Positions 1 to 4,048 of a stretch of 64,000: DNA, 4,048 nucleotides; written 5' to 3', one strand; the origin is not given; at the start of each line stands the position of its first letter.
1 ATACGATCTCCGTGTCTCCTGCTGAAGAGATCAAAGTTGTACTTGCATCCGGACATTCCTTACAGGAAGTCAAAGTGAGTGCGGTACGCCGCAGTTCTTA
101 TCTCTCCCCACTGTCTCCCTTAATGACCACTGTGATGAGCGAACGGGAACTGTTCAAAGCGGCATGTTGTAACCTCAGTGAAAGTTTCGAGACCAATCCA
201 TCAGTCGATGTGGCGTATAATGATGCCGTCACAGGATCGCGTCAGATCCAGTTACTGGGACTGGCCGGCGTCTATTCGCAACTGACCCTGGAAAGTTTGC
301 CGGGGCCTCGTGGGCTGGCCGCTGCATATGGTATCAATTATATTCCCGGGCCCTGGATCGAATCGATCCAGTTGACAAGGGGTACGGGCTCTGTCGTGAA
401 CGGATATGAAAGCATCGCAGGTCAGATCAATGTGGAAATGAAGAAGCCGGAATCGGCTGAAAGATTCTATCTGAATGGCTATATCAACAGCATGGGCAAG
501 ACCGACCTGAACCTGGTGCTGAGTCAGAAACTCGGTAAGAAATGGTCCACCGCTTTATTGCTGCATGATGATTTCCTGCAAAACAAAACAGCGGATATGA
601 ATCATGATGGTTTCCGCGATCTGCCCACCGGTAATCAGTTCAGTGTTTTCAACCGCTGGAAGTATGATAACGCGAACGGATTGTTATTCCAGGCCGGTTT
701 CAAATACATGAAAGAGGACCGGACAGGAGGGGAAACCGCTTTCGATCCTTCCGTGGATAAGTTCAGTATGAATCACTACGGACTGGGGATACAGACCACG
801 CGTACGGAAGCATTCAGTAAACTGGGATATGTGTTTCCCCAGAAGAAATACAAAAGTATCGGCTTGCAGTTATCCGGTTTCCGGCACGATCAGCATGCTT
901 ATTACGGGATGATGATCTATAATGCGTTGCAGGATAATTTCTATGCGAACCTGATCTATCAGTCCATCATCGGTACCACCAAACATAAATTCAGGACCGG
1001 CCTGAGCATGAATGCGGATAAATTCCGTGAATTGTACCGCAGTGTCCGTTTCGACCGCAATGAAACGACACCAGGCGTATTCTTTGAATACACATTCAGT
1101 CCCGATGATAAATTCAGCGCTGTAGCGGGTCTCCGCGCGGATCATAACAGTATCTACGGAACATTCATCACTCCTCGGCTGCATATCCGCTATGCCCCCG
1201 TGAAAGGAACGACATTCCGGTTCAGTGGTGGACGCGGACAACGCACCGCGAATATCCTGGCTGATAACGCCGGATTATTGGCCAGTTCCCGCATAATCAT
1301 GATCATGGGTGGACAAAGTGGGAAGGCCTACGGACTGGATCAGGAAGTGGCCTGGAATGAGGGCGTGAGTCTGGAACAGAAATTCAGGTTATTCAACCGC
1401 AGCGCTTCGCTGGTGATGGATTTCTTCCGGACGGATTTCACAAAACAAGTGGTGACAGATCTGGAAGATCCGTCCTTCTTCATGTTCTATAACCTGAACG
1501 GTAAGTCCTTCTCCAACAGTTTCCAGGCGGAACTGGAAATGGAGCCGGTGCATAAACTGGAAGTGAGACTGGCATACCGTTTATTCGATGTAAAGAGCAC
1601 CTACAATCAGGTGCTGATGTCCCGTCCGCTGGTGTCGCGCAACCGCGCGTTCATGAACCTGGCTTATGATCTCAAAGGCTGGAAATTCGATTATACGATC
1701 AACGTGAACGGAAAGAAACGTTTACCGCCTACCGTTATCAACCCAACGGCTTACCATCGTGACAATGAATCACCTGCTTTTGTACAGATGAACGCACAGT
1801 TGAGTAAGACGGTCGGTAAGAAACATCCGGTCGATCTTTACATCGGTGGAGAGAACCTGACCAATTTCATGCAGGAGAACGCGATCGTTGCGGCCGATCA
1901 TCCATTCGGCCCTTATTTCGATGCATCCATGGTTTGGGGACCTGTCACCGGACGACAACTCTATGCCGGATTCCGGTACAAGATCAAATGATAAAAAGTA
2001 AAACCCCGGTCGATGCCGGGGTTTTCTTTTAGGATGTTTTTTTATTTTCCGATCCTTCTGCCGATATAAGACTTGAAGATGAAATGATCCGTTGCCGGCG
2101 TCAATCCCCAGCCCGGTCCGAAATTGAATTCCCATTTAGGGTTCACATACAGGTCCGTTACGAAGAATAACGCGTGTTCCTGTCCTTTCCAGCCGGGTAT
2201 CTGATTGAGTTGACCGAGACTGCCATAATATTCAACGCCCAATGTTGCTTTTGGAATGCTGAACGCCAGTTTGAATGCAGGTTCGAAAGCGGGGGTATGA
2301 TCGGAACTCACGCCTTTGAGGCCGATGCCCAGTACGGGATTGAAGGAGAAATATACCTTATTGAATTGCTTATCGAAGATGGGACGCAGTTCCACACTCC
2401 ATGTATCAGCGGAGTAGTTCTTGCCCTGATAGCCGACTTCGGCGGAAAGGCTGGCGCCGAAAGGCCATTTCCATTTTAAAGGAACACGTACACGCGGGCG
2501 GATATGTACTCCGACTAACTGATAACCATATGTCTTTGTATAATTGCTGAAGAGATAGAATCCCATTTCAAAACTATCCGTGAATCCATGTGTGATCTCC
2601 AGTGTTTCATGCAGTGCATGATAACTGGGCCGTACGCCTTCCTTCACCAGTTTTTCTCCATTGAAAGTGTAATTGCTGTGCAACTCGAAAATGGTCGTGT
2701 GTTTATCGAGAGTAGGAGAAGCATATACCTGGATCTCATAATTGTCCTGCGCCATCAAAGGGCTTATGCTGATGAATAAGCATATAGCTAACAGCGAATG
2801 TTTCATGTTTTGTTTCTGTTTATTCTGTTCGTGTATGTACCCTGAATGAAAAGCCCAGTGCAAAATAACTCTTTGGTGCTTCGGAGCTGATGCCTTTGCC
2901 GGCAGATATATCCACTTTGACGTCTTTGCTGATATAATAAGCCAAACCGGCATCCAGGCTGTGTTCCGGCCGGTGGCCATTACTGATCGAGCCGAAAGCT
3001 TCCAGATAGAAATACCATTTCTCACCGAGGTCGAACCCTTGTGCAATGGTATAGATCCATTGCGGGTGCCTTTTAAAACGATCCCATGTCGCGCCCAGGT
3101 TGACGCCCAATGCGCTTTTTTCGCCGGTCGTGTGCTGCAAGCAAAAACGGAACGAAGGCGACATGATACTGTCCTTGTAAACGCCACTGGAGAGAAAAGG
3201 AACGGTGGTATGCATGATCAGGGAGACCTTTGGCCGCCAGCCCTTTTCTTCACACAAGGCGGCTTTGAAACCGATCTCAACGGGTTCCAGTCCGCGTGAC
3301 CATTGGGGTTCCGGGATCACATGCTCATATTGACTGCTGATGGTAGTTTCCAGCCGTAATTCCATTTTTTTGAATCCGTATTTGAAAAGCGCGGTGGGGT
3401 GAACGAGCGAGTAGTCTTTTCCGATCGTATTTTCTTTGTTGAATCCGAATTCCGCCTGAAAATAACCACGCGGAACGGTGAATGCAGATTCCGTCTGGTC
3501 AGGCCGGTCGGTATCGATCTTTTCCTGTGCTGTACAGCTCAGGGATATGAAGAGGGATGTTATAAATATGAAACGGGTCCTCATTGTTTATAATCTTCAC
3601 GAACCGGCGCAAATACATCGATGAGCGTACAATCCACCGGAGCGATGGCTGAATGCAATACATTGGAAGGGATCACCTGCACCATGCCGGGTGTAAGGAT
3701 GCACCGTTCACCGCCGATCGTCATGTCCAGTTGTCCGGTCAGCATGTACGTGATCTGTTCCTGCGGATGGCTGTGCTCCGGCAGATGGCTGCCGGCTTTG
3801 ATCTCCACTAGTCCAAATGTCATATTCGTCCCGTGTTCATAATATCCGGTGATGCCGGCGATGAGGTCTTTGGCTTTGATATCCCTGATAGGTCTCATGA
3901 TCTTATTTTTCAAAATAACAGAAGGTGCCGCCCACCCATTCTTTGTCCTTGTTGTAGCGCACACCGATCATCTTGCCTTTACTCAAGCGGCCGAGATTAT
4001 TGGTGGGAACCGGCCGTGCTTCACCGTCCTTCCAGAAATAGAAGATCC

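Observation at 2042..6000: Five-gene operon: GATase1-fold Cys-hydrolase -> YgiC/GspS-like ATP-grasp ligase -> cupin -> two tandem MetA-family OM channels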

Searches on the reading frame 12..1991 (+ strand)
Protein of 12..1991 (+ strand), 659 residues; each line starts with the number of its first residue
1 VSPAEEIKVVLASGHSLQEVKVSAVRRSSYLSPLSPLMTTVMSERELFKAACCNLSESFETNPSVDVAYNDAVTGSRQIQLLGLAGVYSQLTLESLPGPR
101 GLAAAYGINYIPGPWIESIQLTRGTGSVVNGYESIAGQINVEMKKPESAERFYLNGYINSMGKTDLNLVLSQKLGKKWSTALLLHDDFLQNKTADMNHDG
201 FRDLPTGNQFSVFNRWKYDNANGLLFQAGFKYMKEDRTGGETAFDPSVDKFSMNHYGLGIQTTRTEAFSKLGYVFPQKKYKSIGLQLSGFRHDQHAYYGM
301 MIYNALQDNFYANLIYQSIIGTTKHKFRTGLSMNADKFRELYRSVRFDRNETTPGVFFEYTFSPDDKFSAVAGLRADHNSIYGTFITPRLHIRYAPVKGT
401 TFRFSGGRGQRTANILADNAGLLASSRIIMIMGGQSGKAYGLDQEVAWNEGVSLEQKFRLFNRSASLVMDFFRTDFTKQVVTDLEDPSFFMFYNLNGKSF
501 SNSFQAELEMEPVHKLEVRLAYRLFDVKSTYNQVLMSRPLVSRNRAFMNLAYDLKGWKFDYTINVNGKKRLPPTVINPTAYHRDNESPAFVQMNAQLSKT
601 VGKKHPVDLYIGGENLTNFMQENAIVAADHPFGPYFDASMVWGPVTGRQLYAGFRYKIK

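Call 3: search_protein_families(library=pfam, proteins=[window:12-1991:+], max_evalue=0.01)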
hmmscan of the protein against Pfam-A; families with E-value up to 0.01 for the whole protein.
window:12-1991:+ (659 aa): 2 families
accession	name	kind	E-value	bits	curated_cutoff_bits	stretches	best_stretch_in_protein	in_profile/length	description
PF00593.30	TonB_dep_Rec_b-barrel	-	2.5e-21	77.5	27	1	201-616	9-436/436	TonB dependent receptor-like, beta-barrel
PF07715.20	Plug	-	2.8e-05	25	23.9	1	36-137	6-106/107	TonB-dependent Receptor Plug Domain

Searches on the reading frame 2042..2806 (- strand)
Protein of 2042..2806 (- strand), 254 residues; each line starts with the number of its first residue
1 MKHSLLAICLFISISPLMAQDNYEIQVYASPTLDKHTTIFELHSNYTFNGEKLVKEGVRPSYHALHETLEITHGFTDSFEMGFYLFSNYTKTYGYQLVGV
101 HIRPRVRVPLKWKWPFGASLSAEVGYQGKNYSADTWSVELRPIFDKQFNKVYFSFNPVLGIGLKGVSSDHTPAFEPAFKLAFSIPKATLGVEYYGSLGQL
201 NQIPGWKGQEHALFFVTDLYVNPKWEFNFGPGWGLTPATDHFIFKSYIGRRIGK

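Call 3: search_protein_families(library=pfam, proteins=[window:2042-2806:-], max_evalue=0.01)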
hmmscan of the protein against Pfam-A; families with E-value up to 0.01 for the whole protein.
window:2042-2806:- (254 aa): 0 families

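Call 5: search_protein_families(library=ncbifam, proteins=[window:2042-2806:-], max_evalue=1)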
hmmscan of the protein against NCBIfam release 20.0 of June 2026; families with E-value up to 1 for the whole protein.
window:2042-2806:- (254 aa): 1 family
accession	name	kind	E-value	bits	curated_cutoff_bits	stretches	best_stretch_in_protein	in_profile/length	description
TIGR04390.1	OMP_YaiO_dom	domain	0.061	13.3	32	1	100-138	77-116/230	YaiO family outer membrane beta-barrel protein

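Call 6: search_protein_families(library=pfam, proteins=[window:2042-2806:-], max_evalue=10)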
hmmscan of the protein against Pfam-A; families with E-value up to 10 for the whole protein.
window:2042-2806:- (254 aa): 0 families

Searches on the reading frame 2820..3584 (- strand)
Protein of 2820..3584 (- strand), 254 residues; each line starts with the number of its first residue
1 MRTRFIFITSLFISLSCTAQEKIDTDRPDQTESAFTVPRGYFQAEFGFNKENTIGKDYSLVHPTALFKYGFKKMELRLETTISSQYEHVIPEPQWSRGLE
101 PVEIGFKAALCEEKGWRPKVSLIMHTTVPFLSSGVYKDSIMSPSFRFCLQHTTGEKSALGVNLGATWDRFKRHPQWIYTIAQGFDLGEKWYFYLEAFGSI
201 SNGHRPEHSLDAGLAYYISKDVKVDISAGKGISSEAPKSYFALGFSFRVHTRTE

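Call 3: search_protein_families(library=pfam, proteins=[window:2820-3584:-], max_evalue=0.01)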
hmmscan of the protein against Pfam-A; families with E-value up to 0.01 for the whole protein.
window:2820-3584:- (254 aa): 2 families
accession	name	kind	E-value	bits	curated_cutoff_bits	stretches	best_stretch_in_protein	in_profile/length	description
PF13557.12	Phenol_MetA_deg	-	4.8e-15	56.7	22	1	25-248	1-241/242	Putative MetA-pathway of phenol degradation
PF19413.5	YaiO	-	0.0048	17.3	23.9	1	131-235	69-172/173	YaiO membrane beta barrel domain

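Call 5: search_protein_families(library=ncbifam, proteins=[window:2820-3584:-], max_evalue=1)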
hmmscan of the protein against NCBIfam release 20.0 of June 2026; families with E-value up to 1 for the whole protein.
window:2820-3584:- (254 aa): 0 families

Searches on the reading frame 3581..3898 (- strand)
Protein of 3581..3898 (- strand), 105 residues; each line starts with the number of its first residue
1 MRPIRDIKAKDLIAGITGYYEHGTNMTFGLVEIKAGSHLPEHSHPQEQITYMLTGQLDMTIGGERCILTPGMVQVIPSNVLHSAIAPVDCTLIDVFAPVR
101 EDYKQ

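Call 3: search_protein_families(library=pfam, proteins=[window:3581-3898:-], max_evalue=0.01)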
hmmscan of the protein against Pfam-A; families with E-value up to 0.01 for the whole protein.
window:3581-3898:- (105 aa): 5 families
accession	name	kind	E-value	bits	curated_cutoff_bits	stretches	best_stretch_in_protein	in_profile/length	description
PF07883.17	Cupin_2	-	1e-14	54.4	27.2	1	30-95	2-69/70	Cupin domain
PF02311.25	AraC_binding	-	1.1e-07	32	21.1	1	36-87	13-64/135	AraC-like ligand binding domain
PF12973.13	Cupin_7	-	0.00051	20.3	27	1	30-62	37-69/105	ChrR Cupin-like domain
PF00190.28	Cupin_1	-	0.00062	19.8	22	1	30-87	37-102/151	Cupin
PF06249.18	EutQ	-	0.0019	18.4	21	1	20-79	71-128/152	Ethanolamine utilisation protein EutQ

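Call 5: search_protein_families(library=ncbifam, proteins=[window:3581-3898:-], max_evalue=1)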
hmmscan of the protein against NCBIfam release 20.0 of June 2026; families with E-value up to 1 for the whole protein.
window:3581-3898:- (105 aa): 6 families
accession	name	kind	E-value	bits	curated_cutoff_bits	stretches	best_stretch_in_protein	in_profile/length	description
NF008376.0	PRK11171.1-5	equivalog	0.0013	18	338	1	31-84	75-128/278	(S)-ureidoglycine aminohydrolase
NF040771.1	AAH_UGLYAH2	exception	0.0018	17.5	350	1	31-85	70-124/267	bifunctional allantoicase/(S)-ureidoglycine aminohydrolase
TIGR02451.1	anti_sig_ChrR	subfamily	0.014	15.2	124.5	1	23-86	125-184/216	ChrR family anti-sigma-E factor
TIGR02272.1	gentisate_1_2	equivalog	0.024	13.6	442.1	1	17-89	73-146/336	gentisate 1,2-dioxygenase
NF049940.1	MandnitrLy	equivalog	0.095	12.5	140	1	23-83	32-93/130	(R)-mandelonitrile lyase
NF008373.0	PRK11171.1-2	equivalog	0.14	11.3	445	1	31-80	75-124/274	(S)-ureidoglycine aminohydrolase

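Call 49: search_solved_structures(query=window:3581-3898:-, max_evalue=0.01)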
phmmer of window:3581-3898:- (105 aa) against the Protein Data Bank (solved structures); distinct sequences matched with E-value up to 0.01: 14.
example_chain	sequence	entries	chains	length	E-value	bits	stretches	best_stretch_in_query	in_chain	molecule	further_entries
4e2g_A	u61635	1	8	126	3.9e-17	65.6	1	13-104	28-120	Cupin 2 conserved barrel domain protein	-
9bwf_A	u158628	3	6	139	3.9e-10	43.1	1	33-103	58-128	Cellulose oxidative enzyme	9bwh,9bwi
5zbe_A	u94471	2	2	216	1.9e-09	40.9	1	28-84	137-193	Cupin domain protein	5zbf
2pfw_A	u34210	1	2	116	4.5e-09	39.7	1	36-103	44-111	Cupin 2, conserved barrel domain protein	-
5fq0_A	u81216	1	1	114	1.4e-07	34.9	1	30-103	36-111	KDGF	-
5fq0_B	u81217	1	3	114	1.5e-07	34.8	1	30-103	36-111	KDGF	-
2h0v_A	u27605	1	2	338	2.2e-07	34.3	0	35-84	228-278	Quercetin 2,3-dioxygenase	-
1y3t_A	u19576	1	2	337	2.3e-07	34.2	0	35-84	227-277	Hypothetical protein yxaG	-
8hfb_A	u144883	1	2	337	3.2e-06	30.6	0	35-83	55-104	Quercetin 2,3-dioxygenase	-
7zyb_A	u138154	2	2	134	4.4e-06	30.1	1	31-103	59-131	Cupin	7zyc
3h7j_A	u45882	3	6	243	1e-05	28.9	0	8-85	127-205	Bacilysin biosynthesis protein bacB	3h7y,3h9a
5fpz_A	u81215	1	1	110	7.3e-05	26.2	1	40-103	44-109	PECTIN DEGRADATION PROTEIN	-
5fpx_A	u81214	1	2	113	7.9e-05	26.1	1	40-103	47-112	PECTIN DEGRADATION PROTEIN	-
1v70_A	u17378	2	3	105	0.0066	19.9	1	25-84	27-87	probable antibiotics synthesis protein | hypothetical protein TTHA0104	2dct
